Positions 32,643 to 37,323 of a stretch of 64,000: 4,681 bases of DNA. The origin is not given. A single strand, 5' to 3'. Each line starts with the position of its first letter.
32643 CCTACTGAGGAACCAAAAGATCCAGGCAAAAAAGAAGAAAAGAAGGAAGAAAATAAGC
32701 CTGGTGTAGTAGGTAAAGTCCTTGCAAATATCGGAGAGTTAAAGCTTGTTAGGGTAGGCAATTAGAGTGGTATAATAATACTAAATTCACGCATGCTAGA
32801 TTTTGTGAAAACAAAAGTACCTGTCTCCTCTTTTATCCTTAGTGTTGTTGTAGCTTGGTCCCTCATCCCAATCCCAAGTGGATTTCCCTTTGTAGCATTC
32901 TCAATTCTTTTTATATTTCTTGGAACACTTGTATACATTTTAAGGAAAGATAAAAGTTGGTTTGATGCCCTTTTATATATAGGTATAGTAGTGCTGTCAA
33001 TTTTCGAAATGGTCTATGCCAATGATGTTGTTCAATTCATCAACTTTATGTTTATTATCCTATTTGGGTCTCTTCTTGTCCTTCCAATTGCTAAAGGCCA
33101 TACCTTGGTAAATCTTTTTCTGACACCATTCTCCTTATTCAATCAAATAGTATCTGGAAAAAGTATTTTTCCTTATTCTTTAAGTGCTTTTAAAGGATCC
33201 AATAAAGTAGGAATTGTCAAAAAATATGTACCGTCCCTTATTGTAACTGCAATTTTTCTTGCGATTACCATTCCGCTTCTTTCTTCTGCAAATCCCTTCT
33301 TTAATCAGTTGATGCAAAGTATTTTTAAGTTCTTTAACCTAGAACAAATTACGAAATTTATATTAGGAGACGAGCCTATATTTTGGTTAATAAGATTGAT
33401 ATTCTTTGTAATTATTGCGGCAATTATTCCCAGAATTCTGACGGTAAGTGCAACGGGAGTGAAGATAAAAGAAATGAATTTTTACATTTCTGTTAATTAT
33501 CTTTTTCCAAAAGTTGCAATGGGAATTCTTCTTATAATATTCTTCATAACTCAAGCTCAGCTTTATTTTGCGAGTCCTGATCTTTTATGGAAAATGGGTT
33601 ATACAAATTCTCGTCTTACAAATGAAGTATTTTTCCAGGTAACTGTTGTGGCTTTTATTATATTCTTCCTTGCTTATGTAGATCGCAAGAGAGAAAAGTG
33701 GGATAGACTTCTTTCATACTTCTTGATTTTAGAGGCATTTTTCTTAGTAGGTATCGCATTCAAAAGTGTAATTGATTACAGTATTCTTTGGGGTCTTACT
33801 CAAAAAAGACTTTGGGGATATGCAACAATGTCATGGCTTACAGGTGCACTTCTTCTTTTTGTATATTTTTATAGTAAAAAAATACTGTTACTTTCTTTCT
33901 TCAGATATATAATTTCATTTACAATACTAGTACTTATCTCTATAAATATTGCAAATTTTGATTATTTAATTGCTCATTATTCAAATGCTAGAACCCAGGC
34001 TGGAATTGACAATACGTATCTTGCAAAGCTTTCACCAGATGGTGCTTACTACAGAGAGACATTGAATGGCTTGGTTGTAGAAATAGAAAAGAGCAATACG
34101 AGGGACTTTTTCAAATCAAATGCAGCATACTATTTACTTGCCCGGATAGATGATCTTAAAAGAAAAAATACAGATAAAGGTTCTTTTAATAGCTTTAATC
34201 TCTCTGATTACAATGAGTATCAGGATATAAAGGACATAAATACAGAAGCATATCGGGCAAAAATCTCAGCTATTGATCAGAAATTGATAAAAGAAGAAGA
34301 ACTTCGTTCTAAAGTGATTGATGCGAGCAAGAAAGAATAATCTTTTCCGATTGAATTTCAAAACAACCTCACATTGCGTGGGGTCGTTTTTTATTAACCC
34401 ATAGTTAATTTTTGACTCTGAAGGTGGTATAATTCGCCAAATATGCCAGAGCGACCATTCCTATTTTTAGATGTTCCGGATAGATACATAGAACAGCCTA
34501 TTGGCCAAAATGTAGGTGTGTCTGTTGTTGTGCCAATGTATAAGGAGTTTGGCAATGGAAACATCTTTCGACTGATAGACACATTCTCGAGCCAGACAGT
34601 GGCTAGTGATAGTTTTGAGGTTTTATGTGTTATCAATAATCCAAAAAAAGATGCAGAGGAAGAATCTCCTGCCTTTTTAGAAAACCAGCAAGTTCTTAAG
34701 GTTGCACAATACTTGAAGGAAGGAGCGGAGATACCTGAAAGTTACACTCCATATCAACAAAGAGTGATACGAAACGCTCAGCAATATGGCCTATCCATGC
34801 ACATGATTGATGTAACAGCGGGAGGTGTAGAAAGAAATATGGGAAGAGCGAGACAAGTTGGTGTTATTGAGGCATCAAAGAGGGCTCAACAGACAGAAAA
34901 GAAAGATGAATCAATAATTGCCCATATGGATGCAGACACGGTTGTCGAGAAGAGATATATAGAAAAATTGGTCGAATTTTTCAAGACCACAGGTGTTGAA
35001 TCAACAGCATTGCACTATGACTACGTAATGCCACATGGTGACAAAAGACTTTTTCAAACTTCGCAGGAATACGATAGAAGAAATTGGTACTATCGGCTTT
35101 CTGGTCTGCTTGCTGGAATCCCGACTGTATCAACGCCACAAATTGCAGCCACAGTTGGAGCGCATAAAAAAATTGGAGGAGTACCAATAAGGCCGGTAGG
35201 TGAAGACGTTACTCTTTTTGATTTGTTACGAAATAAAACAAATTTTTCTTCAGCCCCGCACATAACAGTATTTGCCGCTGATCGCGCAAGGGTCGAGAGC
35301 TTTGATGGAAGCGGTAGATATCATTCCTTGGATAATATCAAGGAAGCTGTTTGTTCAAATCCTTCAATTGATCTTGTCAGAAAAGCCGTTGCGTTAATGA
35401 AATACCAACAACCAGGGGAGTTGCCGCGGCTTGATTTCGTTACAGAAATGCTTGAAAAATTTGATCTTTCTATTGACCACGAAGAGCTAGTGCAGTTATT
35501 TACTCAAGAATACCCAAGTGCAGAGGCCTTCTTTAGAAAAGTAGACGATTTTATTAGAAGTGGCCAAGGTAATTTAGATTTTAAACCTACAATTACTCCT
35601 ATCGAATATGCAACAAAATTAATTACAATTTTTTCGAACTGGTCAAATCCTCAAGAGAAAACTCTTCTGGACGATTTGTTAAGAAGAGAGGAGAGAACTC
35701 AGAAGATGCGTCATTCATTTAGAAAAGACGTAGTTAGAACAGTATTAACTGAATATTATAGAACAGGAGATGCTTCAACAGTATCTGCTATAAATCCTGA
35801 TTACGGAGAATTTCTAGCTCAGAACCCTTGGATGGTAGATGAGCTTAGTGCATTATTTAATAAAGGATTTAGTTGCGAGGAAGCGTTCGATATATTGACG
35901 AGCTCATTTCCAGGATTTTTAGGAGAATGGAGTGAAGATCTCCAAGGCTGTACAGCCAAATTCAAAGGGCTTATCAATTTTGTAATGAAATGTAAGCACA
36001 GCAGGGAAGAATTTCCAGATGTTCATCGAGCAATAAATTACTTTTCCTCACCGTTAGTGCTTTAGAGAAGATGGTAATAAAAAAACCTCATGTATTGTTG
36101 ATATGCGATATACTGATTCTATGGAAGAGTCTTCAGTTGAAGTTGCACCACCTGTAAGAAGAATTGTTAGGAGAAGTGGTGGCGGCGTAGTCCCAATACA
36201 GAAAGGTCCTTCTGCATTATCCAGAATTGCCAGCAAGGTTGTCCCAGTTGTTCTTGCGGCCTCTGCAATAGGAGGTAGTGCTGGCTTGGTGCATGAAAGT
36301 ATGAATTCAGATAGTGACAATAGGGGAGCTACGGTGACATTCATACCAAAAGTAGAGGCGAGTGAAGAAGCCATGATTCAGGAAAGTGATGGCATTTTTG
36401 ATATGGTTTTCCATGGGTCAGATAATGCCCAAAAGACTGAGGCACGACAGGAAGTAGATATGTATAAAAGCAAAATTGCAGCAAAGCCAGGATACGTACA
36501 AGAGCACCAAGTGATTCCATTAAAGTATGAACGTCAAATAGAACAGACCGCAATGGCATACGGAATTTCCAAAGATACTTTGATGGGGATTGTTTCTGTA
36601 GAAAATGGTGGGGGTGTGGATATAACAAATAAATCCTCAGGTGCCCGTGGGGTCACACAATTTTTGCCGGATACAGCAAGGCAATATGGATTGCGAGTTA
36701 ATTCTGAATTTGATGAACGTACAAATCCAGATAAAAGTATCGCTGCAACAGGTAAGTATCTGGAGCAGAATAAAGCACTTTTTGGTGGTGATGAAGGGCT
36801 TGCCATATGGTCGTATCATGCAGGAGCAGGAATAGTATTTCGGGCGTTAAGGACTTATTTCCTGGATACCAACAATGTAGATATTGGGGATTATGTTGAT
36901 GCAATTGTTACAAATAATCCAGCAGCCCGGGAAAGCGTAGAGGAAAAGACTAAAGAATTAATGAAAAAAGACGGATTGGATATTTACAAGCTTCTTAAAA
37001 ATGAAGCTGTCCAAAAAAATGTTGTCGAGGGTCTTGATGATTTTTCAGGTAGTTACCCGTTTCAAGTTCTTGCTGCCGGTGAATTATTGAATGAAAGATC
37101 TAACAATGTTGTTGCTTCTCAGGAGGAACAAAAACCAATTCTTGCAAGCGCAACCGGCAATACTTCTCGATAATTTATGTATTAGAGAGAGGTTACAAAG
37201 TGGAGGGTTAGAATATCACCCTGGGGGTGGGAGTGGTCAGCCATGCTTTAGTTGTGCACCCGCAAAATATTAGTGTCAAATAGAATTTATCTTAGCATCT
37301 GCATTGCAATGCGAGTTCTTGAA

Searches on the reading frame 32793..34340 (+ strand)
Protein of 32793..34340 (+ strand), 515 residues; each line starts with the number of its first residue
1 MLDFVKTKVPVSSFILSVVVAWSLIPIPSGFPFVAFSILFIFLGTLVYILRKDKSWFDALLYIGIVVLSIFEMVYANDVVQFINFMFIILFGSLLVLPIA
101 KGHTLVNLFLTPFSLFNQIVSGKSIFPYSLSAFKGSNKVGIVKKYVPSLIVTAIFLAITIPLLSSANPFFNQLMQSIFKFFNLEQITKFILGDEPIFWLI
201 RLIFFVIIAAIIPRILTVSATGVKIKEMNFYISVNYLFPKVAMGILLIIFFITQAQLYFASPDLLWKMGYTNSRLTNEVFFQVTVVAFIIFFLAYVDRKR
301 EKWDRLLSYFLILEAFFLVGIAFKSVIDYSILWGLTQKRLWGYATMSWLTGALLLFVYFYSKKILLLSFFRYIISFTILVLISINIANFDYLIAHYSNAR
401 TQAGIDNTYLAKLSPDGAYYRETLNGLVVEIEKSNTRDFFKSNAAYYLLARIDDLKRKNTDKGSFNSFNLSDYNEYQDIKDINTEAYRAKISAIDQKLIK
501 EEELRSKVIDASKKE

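Call 17: search_protein_families(library=pfam, proteins=[window:32793-34340:+], max_evalue=0.001)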
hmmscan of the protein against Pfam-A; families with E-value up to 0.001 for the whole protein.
window:32793-34340:+ (515 aa): 1 family
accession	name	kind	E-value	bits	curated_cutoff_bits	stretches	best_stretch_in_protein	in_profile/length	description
PF13687.11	DUF4153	-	7.8e-30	104.7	27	1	55-418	17-367/373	Domain of unknown function (DUF4153)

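Call 67: search_protein_families(library=ncbifam, proteins=[window:32793-34340:+], max_evalue=0.01)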
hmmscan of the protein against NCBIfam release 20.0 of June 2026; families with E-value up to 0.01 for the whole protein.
window:32793-34340:+ (515 aa): 0 families

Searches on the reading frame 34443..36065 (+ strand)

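Call 17: search_protein_families(library=pfam, proteins=[window:34443-36065:+], max_evalue=0.001)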
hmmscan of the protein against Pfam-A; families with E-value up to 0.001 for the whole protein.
window:34443-36065:+ (540 aa): 2 families
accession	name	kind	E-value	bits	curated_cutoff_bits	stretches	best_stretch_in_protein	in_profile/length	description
PF00535.33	Glycos_transf_2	-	3.6e-06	27.5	23.3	0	151-202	80-125/168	Glycosyl transferase family 2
PF13632.12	Glyco_trans_2_3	-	0.0005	20.4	27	1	158-255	1-99/198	Glycosyl transferase family group 2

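Call 67: search_protein_families(library=ncbifam, proteins=[window:34443-36065:+], max_evalue=0.01)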
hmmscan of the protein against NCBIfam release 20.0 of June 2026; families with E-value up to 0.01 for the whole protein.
window:34443-36065:+ (540 aa): 0 families

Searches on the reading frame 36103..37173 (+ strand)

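Call 17: search_protein_families(library=pfam, proteins=[window:36103-37173:+], max_evalue=0.001)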
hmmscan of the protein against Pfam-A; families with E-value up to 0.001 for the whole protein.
window:36103-37173:+ (356 aa): 2 families
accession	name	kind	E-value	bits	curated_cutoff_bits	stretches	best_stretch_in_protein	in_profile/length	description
PF01464.25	SLT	-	1.9e-17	63.4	21.3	1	146-251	3-107/117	Transglycosylase SLT domain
PF13406.11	SLT_2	-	7.9e-05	22.4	24.3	0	179-223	153-199/292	Transglycosylase SLT domain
